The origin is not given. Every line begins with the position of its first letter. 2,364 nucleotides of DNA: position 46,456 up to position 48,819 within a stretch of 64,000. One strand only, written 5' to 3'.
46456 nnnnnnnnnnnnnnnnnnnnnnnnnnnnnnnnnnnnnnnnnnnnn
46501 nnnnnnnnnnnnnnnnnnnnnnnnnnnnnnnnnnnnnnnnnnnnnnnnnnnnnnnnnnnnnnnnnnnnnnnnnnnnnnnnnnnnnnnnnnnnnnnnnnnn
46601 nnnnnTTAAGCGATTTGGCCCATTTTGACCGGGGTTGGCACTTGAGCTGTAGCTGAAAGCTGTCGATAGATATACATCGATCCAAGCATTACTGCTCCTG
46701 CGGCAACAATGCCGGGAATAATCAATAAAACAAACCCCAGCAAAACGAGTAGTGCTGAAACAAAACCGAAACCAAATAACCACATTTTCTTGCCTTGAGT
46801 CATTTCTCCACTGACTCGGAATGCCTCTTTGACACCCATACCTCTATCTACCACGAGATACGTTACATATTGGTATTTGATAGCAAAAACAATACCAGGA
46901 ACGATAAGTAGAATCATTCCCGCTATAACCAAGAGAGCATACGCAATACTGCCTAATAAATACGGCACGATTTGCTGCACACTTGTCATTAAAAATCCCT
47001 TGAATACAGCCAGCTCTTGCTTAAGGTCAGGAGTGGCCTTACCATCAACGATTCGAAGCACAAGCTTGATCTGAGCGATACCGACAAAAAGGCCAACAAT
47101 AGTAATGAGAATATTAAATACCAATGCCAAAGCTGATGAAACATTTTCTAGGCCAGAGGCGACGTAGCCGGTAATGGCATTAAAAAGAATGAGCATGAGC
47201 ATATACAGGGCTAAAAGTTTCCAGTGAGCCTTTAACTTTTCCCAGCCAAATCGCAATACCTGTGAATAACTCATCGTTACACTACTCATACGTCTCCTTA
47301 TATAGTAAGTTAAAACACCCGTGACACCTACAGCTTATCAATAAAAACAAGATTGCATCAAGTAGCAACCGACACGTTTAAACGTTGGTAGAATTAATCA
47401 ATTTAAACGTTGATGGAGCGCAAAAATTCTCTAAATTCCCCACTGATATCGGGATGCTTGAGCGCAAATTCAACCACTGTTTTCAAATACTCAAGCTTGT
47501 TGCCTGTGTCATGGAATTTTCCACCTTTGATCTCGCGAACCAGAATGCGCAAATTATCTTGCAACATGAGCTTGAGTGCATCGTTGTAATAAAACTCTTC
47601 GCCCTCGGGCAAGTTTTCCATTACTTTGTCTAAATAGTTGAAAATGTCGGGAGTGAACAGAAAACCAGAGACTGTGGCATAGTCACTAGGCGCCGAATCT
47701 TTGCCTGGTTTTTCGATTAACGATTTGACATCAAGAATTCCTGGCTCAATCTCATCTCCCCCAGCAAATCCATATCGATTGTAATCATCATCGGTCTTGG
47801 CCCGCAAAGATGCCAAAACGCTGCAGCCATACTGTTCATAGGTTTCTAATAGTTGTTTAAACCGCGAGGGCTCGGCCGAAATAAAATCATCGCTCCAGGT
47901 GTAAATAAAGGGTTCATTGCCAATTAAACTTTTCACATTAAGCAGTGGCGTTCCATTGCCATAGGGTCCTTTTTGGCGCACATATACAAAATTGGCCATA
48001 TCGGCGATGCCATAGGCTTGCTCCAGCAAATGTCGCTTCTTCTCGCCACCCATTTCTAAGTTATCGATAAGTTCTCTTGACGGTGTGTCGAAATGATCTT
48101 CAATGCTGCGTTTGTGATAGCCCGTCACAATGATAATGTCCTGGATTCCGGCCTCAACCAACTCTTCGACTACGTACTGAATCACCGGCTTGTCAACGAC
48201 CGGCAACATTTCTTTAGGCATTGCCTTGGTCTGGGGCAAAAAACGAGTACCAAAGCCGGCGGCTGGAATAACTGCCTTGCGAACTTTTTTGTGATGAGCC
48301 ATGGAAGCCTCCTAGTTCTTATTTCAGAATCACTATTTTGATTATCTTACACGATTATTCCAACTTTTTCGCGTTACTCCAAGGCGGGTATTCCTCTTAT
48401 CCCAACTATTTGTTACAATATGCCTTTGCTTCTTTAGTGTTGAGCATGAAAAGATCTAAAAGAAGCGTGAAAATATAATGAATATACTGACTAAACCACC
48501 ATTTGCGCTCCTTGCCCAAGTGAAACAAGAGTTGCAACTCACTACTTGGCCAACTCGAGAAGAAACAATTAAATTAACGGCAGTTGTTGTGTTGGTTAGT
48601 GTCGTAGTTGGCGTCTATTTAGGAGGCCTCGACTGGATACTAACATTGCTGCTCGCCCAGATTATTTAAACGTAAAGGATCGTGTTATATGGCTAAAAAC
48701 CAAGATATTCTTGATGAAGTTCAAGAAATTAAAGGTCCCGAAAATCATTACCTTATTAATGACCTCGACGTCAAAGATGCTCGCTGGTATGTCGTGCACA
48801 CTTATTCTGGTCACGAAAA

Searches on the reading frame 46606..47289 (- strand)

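Call 4: search_protein_families(library=pfam, proteins=[window:46606-47289:-], max_evalue=0.01)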
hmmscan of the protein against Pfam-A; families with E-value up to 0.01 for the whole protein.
window:46606-47289:- (227 aa): 4 families
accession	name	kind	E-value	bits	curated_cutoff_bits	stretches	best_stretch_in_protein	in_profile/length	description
PF06161.16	DUF975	-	1.4e-06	28.8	34.8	1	16-128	12-124/243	Protein of unknown function (DUF975)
PF07264.17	EI24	-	2.8e-05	24.8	32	1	30-192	65-199/199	Sulfate transporter CysZ/Etoposide-induced protein 2.4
PF04893.22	Yip1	-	0.0022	18.3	28.6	1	16-154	11-151/173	Yip1 domain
PF06790.16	UPF0259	-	0.0027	18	31.4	0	104-164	126-187/248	Uncharacterised protein family (UPF0259)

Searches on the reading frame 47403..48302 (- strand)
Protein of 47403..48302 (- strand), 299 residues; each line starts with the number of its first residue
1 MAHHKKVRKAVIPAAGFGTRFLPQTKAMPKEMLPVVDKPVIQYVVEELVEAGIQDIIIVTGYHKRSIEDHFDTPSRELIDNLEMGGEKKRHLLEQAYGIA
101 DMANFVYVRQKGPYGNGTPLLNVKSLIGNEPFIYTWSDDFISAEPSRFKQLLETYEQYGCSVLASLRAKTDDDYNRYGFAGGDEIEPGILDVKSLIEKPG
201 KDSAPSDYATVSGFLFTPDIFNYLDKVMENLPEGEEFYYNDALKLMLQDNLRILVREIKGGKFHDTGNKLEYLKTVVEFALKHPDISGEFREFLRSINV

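Call 4: search_protein_families(library=pfam, proteins=[window:47403-48302:-], max_evalue=0.01)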
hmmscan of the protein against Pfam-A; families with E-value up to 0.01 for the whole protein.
window:47403-48302:- (299 aa): 3 families
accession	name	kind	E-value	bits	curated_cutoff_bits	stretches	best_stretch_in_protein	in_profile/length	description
PF00483.29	NTP_transferase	-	2.6e-27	96.4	21.2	1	9-274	1-237/245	Nucleotidyl transferase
PF12804.13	NTP_transf_3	-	3e-07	31.2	27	1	10-70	1-54/160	MobA-like NTP transferase domain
PF01128.25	IspD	-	0.0003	21.1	27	1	10-106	3-95/221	2-C-methyl-D-erythritol 4-phosphate cytidylyltransferase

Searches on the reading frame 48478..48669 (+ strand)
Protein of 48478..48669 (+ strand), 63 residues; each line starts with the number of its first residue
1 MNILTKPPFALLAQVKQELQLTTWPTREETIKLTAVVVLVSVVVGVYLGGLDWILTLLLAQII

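Call 4: search_protein_families(library=pfam, proteins=[window:48478-48669:+], max_evalue=0.01)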
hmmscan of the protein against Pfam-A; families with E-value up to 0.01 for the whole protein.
window:48478-48669:+ (63 aa): 1 family
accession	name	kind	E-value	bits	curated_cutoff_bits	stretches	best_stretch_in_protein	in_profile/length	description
PF00584.25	SecE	-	1.9e-16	60.1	22.7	1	12-62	4-53/55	SecE/Sec61-gamma subunits of protein translocation complex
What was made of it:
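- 48478..48669 (+): secE. Pfam SecE E 1.9e-16 (call 4)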
